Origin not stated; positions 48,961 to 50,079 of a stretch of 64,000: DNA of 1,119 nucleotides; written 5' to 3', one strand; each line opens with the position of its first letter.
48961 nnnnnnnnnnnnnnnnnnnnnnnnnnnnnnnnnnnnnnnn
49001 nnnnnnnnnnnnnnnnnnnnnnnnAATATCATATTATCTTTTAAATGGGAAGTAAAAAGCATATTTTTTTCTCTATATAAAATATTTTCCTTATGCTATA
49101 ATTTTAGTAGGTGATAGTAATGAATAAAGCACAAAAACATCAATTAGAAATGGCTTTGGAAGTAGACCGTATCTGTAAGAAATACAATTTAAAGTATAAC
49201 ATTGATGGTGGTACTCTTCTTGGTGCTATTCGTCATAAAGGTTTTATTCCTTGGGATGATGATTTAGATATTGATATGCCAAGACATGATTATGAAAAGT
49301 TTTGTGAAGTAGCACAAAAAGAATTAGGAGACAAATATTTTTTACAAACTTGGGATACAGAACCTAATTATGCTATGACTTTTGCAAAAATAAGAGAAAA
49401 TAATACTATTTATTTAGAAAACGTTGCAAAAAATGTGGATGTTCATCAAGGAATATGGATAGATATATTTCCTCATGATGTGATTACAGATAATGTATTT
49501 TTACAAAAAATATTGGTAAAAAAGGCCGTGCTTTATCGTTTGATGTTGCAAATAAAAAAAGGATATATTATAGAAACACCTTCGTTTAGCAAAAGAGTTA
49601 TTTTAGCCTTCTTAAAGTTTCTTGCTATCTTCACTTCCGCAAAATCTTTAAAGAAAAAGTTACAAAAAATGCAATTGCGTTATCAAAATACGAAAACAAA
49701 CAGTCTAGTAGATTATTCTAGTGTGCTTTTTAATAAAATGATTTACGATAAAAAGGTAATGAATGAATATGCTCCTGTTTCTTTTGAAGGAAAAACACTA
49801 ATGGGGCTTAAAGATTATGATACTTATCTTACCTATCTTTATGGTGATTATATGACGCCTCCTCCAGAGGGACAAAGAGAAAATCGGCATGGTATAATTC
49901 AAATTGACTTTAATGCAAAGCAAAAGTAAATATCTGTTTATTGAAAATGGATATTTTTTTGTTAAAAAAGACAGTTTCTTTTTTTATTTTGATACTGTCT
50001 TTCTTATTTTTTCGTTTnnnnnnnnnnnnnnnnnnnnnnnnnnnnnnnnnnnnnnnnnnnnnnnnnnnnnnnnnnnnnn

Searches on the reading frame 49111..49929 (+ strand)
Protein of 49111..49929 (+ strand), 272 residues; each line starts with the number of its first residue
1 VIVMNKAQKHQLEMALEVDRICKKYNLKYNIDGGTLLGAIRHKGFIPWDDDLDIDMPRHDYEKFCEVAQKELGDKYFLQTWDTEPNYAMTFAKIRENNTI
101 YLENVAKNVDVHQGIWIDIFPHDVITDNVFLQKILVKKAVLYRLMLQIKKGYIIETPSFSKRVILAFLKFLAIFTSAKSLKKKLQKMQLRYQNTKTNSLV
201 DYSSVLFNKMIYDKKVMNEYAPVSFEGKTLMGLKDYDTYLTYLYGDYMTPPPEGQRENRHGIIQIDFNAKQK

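Call 30: search_protein_families(library=pfam, proteins=[window:49111-49929:+], max_evalue=0.00001)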
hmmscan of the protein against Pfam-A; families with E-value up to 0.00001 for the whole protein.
window:49111-49929:+ (272 aa): 1 family
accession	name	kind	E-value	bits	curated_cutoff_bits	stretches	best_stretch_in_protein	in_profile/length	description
PF04991.19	LicD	-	7e-45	154.3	22.6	1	22-245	1-227/227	LicD family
